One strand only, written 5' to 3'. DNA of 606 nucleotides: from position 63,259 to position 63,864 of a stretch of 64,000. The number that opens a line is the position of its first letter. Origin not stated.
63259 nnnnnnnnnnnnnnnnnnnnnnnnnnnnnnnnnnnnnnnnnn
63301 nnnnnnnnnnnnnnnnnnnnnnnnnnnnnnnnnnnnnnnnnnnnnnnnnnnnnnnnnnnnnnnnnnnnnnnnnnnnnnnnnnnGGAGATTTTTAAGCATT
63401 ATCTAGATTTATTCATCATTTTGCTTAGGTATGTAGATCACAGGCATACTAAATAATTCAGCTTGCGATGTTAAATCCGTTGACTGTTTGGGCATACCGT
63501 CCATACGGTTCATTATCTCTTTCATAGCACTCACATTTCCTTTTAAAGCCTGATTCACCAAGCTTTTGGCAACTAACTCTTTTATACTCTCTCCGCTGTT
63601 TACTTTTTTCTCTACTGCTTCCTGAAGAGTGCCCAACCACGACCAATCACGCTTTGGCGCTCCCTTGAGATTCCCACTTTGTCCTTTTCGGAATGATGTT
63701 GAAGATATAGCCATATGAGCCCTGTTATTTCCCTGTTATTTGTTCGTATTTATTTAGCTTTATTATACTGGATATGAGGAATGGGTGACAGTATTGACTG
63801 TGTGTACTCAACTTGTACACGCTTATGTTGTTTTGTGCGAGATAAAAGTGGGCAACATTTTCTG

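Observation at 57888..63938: Candidate ~6-kb integrated element downstream of ftsZ delimited by a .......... direct repeat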

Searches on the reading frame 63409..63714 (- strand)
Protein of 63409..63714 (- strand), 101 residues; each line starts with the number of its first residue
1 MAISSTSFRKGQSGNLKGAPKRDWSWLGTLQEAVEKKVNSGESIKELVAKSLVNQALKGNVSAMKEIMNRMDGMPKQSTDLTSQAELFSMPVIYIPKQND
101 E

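Call 8: search_protein_families(library=pfam, proteins=[window:63409-63714:-], max_evalue=0.1)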
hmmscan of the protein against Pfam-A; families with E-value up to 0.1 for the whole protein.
window:63409-63714:- (101 aa): 1 family
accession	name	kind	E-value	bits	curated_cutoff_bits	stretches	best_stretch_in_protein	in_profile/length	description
PF18932.5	DUF5681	-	1.4e-12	48.4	27.5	1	5-74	2-75/77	Family of unknown function (DUF5681)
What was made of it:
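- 63409..63714 (-): DUF5681 protein (101 aa), function unknown. PF18932 E = 1.4e-12 (call 8).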

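Call 11: search_protein_families(library=phrogs, proteins=[window:63409-63714:-], max_evalue=0.01)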
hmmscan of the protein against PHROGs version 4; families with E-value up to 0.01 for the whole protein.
window:63409-63714:- (101 aa): 3 families
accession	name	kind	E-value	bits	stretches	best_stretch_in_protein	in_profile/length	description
phrog_26239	-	unknown function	2e-08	35.7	1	5-83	18-103/146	-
phrog_38011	-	unknown function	0.00024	22.5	1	42-91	39-87/96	-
phrog_2412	-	unknown function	0.0041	18.2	1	39-86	64-111/150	-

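Call 18: find_encoding_contigs(protein=window:63409-63714:-, flank=10000, max_places=10)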
Protein window:63409-63714:- (101 aa): 7 contigs read that carry it; 5 places shown.
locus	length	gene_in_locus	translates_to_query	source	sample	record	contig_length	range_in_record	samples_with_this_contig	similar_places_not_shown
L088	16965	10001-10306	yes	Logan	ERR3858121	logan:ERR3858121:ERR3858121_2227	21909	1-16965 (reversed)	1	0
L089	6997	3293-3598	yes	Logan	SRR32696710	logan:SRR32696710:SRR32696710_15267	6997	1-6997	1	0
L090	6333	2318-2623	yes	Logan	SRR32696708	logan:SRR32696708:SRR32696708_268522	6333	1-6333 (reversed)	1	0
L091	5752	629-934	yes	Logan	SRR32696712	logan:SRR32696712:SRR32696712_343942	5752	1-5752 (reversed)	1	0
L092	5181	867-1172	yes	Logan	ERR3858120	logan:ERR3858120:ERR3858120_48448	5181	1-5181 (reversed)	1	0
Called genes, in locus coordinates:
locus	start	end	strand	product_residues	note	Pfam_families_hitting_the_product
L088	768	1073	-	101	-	PF03091:CutA1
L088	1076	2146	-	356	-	PF08545:ACP_syn_III, PF08541:ACP_syn_III_C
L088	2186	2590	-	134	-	-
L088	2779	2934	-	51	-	-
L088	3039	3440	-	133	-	PF00903:Glyoxalase (weak)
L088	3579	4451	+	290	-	PF00892:EamA, PF03151:TPT (weak)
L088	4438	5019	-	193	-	-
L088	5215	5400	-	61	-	-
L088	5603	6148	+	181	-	-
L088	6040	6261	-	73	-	-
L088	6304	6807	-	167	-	-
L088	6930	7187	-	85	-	PF05016:ParE_toxin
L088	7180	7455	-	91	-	PF02604:PhdYeFM_antitox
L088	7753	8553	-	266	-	-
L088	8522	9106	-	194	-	-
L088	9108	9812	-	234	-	-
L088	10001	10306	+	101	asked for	PF18932:DUF5681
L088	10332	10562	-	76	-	PF13560:HTH_31, PF12844:HTH_19, PF01381:HTH_3, PF13443:HTH_26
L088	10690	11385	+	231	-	-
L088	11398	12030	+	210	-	-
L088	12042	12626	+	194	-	-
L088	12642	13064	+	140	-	-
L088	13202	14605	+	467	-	-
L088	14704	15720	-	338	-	PF00589:Phage_integrase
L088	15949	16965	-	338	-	?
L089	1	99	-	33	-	?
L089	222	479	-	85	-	PF05016:ParE_toxin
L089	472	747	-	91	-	PF02604:PhdYeFM_antitox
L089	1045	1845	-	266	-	-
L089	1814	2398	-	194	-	-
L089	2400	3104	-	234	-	-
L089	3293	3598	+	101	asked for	PF18932:DUF5681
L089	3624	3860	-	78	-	PF12844:HTH_19, PF13560:HTH_31, PF13443:HTH_26, PF01381:HTH_3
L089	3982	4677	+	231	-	-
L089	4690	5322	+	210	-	-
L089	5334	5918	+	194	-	-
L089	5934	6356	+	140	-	-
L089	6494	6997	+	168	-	?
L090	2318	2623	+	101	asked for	PF18932:DUF5681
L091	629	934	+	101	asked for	PF18932:DUF5681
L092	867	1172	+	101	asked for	PF18932:DUF5681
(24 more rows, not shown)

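Call 44: search_protein_families(library=pfam, proteins=[L088:4438-5019:-], max_evalue=0.1)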
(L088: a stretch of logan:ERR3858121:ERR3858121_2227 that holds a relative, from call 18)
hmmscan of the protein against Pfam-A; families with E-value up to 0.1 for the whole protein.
L088:4438-5019:- (193 aa): 0 families

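Call 71: find_homologous_proteins(query=window:63409-63714:-, max_evalue=0.001)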
Query window:63409-63714:- (101 aa): 59 proteins with E <= 0.001 among 61 candidates.
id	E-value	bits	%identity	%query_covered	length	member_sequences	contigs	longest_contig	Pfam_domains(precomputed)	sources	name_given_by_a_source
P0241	5.9e-58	210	100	100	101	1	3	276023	PF18932.6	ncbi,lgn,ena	ncbi:MAG: DUF5681 domain-containing protein [Patescibacteria group bacterium]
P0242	1.8e-31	126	65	100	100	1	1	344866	PF18932.6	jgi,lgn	jgi:hypothetical protein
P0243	4.5e-28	115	61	89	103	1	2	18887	PF18932.6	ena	-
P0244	9.6e-26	107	64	80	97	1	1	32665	PF18932.6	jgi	-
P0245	2.1e-25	106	62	80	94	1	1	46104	PF18932.6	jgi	jgi:hypothetical protein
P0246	1.6e-24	103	60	86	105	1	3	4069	PF18932.6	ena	-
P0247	1.9e-24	103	53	91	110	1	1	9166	PF18932.6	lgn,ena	-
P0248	2.7e-24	103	54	94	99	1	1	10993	PF18932.6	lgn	-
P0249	3.0e-24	102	53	97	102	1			PF18932.6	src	-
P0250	7.3e-24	101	54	100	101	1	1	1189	PF18932.6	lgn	-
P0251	1.3e-23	100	53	93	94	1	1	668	PF18932.6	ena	-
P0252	2.2e-23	100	53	93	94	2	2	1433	PF18932.6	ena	-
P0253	2.8e-23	99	51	98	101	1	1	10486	PF18932.6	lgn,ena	-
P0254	2.9e-23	99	56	82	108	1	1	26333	PF18932.6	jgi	jgi:hypothetical protein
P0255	3.6e-23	99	55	91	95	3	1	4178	PF18932.6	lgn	-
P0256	4.1e-23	99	59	94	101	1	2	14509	PF18932.6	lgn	-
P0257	6.4e-23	98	57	93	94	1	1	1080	PF18932.6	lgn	-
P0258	7.3e-23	98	51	99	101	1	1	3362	PF18932.6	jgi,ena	-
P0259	9.5e-23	98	64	73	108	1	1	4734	PF18932.6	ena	-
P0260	2.8e-22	96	58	79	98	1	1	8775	PF18932.6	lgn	-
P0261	7.8e-22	95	51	98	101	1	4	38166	PF18932.6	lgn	-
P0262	1.0e-21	94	52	87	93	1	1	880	PF18932.6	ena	-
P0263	3.3e-21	93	48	98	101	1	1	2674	PF18932.6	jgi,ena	-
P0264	3.4e-21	93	51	91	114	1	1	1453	PF18932.6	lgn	-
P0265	3.8e-21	93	59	73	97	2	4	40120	PF18932.6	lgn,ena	-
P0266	7.5e-21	92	48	99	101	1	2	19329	PF18932.6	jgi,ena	-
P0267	1.2e-20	91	49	95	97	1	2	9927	PF18932.6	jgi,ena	-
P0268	2.0e-20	90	52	80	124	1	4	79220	PF18932.6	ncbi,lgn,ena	-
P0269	2.1e-20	90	60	78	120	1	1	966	PF18932.6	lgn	-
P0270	5.6e-20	89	57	73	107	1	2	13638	PF18932.6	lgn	-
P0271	5.9e-20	89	49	95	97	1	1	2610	PF18932.6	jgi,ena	-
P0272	6.6e-20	89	54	85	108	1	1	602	PF18932.6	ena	-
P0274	3.9e-19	86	50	83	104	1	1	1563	PF18932.6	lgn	-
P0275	6.7e-19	85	47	99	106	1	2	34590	PF18932.6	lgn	-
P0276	9.9e-19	85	46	90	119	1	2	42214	PF18932.6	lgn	-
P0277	6.3e-18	82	45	92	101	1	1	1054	PF18932.6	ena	-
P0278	3.9e-17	80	48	82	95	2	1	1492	PF18932.6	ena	-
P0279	6.1e-17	79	49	80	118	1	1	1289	PF18932.6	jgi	jgi:hypothetical protein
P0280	2.3e-16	77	45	83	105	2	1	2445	PF18932.6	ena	-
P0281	2.5e-16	77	48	78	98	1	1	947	PF18932.6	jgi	-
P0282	1.1e-15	75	52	70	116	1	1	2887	PF18932.6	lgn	-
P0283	1.2e-15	75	57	73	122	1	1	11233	PF18932.6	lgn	-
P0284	2.5e-15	74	53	73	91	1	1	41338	PF18932.6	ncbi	-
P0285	3.7e-15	73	51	70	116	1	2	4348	PF18932.6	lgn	-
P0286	4.2e-15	73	45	93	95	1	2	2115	PF18932.6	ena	-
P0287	7.5e-15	72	49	79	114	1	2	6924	PF18932.6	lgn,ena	-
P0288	1.6e-14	71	45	78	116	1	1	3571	PF18932.6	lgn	-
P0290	1.2e-13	69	53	73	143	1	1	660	PF18932.6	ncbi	-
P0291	1.3e-13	68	45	85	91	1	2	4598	PF18932.6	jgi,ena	-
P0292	8.5e-11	59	43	79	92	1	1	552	PF18932.6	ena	-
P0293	5.5e-10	57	42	74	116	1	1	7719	PF18932.6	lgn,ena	-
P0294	7.9e-10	56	40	82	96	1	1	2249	PF18932.6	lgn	-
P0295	4.0e-9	54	37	88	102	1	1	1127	PF18932.6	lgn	-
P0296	1.3e-8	53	43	89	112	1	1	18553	PF18932.6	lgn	-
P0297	1.5e-8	52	38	81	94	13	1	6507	PF18932.6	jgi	-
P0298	3.2e-8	51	37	93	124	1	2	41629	PF18932.6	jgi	jgi:hypothetical protein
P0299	9.4e-8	50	38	76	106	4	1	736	PF18932.6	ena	-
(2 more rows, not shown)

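Call 72: find_encoding_contigs(protein=P0245, flank=8000, max_places=1)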
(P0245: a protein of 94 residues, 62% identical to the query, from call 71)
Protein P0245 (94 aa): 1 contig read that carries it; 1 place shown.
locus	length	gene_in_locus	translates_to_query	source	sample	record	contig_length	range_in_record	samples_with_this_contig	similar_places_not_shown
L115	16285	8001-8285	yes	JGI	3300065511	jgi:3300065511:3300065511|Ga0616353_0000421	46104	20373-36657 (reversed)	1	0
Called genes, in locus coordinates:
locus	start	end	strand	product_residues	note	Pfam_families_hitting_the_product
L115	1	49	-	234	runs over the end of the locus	PF17936:Big_6 (faint), PF19077:Big_13 (faint), PF09136:Glucodextran_B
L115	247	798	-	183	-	PF23457:LysM2_NFP, PF01476:LysM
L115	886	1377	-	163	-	-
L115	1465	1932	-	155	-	-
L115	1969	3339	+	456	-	PF00171:Aldedh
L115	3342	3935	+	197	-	PF23023:Anti-Pycsar_Apyc1 (weak), PF00753:Lactamase_B, PF19583:ODP (faint)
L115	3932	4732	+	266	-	PF00583:Acetyltransf_1 (weak)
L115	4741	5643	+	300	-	PF00294:PfkB, PF08543:Phos_pyr_kin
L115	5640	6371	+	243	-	PF00106:adh_short, PF08659:KR, PF13561:adh_short_C2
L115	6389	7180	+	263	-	-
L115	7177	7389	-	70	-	PF24250:HVO_2718 (weak), PF13744:HTH_37 (weak), PF13560:HTH_31, PF12844:HTH_19, PF01381:HTH_3, PF13443:HTH_26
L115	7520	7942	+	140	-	-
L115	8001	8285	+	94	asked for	PF18932:DUF5681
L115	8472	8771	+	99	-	-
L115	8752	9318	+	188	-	-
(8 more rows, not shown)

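Call 73: find_encoding_contigs(protein=P0242, flank=10000, max_places=1)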
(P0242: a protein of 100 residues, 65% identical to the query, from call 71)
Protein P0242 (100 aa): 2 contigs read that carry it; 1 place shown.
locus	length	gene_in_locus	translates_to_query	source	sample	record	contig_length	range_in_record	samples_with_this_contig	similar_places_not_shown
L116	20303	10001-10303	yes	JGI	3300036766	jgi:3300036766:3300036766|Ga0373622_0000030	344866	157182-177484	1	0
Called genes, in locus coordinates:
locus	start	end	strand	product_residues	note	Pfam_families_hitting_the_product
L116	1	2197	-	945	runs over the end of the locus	PF00133:tRNA-synt_1, PF09334:tRNA-synt_1g, PF08264:Anticodon_1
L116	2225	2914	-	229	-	PF02230:Abhydrolase_2 (faint), PF02129:Peptidase_S15 (faint), PF00561:Abhydrolase_1, PF12146:Hydrolase_4, PF20408:Abhydrolase_11 (weak), PF12697:Abhydrolase_6, PF00326:Peptidase_S9, PF12146:Hydrolase_4 (weak), +1 more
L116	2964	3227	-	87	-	-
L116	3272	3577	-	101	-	PF03091:CutA1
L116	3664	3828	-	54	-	-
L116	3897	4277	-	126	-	PF00903:Glyoxalase (weak), PF18029:Glyoxalase_6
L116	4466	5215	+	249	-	PF01177:Asp_Glu_race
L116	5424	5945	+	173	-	-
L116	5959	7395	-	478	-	-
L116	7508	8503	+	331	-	PF00565:SNase, PF05901:Excalibur (weak)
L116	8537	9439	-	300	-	-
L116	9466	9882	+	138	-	-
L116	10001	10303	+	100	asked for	PF18932:DUF5681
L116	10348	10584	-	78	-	PF12844:HTH_19, PF13560:HTH_31, PF13443:HTH_26, PF01381:HTH_3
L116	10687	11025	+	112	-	-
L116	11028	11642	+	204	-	-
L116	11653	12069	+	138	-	-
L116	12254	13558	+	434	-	PF13481:AAA_25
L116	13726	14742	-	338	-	PF00589:Phage_integrase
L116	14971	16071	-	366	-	PF00091:Tubulin, PF12327:FtsZ_C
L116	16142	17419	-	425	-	PF11104:PilM_2 (faint), PF14450:FtsA (weak), PF02491:SHS2_FTSA, PF06277:EutA (weak), PF06723:MreB_Mbl (weak), PF14450:FtsA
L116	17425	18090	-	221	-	PF08478:POTRA_1 (faint)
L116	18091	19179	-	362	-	PF03033:Glyco_transf_28, PF04101:Glyco_tran_28_C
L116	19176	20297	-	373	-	PF01098:FTSW_RODA_SPOVE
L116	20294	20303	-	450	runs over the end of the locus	PF21799:MurD-like_N, PF08245:Mur_ligase_M, PF02875:Mur_ligase_C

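Call 83: search_protein_families(library=pfam, proteins=[L116:12254-13558:+, L116:11653-12069:+, L116:11028-11642:+, L116:10687-11025:+, L116:9466-9882:+, L116:8537-9439:-, L116:5959-7395:-, L116:5424-5945:+], max_evalue=0.01)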
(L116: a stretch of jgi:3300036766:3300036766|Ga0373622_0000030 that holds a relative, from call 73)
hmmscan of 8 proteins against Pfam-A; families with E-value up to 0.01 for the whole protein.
L116:12254-13558:+ (434 aa): 1 family
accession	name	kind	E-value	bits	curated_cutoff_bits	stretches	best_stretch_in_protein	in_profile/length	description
PF13481.12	AAA_25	-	6.2e-27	94.9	27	1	107-276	10-194/195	AAA domain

L116:11653-12069:+ (138 aa): 0 families

L116:11028-11642:+ (204 aa): 0 families

L116:10687-11025:+ (112 aa): 0 families

L116:9466-9882:+ (138 aa): 0 families

L116:8537-9439:- (300 aa): 1 family
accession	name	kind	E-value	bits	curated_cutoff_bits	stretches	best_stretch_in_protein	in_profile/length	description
PF13676.11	TIR_2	-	6.5e-05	23.9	28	1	6-63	1-57/122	TIR domain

L116:5959-7395:- (478 aa): 1 family
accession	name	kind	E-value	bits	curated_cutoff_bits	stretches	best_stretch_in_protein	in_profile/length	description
PF20292.4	MC7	-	0.006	17.1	27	0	8-47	9-49/69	ABC-three component (ABC-3C) system Middle Component 7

L116:5424-5945:+ (173 aa): 0 families

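Call 86: predict_structure(alignment_id=A4)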
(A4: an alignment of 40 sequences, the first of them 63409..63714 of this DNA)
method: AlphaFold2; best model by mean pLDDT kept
length: 101 residues; sequences in the alignment: 40
mean_pLDDT: 67.5   pTM: 0.42
mean pLDDT of the five models: 67.5, 67.2, 66.8, 66.5, 65.9
residues with pLDDT >= 90: 0; 70-90: 49; 50-70: 40; < 50: 12
segments of 3 or more residues with pLDDT < 50: 1-3, 85-87
pLDDT, mean of each block of 10 residues (from residue 1): 52 61 75 79 82 82 79 63 49 55 41
secondary structure, 60 per line:
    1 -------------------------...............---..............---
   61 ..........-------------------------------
elements in order: H26-40 H44-57 H61-70
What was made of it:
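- Tried and rejected: The AF2 model is weak (call 86).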

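Call 88: fold_search(model_id=the predicted structure, library=viral)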
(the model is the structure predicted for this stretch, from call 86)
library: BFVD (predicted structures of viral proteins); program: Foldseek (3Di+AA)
matches with E <= 10: 64; with E <= 0.001: 0
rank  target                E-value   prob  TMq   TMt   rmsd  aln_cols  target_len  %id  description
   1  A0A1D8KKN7            7.9e-01  0.18  0.25  0.28  11.4        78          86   18  Uncharacterized protein [Synechococcus phage S-CAM3]
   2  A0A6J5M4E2            1.1e+00  0.12  0.26  0.33  10.5        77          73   16  Uncharacterized protein [uncultured Caudovirales phage]
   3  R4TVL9                1.3e+00  0.09  0.25  0.25  11.4        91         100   22  (no name in the UniProt tables at hand)
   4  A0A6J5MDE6            2.2e+00  0.21  0.31  0.03   7.8        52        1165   17  LT_GEWL domain containing protein [uncultured Caudovirales phage]
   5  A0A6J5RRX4            2.3e+00  0.08  0.25  0.22   9.6        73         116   12  Uncharacterized protein [uncultured Caudovirales phage]
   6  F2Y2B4                2.6e+00  0.15  0.30  0.46   7.7        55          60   20  (no name in the UniProt tables at hand)
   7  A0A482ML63            3.0e+00  0.25  0.36  0.50   3.2        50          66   12  Uncharacterized protein [Burkholderia phage BcepSauron]
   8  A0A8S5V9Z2            3.0e+00  0.16  0.32  0.50   9.3        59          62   14  Uncharacterized protein [Siphoviridae sp. ctVOP12]
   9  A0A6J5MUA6            3.2e+00  0.04  0.24  0.14  13.9        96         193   16  Uncharacterized protein [uncultured Caudovirales phage]
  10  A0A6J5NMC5            4.0e+00  0.11  0.29  0.38   6.6        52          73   21  Uncharacterized protein [uncultured Caudovirales phage]
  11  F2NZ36                4.5e+00  0.08  0.28  0.21  19.3        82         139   10  Complete DpAV4 genome [Diadromus pulchellus ascovirus 4a]
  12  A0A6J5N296            4.5e+00  0.06  0.25  0.17  14.5        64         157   25  RpoE DNA-directed RNA polymerase specialized sigma subunit, sigma24 homolog [uncultured Caudovirales phage]
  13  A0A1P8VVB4            4.8e+00  0.11  0.27  0.35   8.0        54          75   22  (no name in the UniProt tables at hand)
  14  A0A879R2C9            4.8e+00  0.10  0.31  0.49  11.8        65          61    9  Uncharacterized protein [Synechococcus phage S-SRM01]
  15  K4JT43                4.8e+00  0.10  0.27  0.33   8.8        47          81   15  Uncharacterized protein [Caulobacter phage CcrColossus]
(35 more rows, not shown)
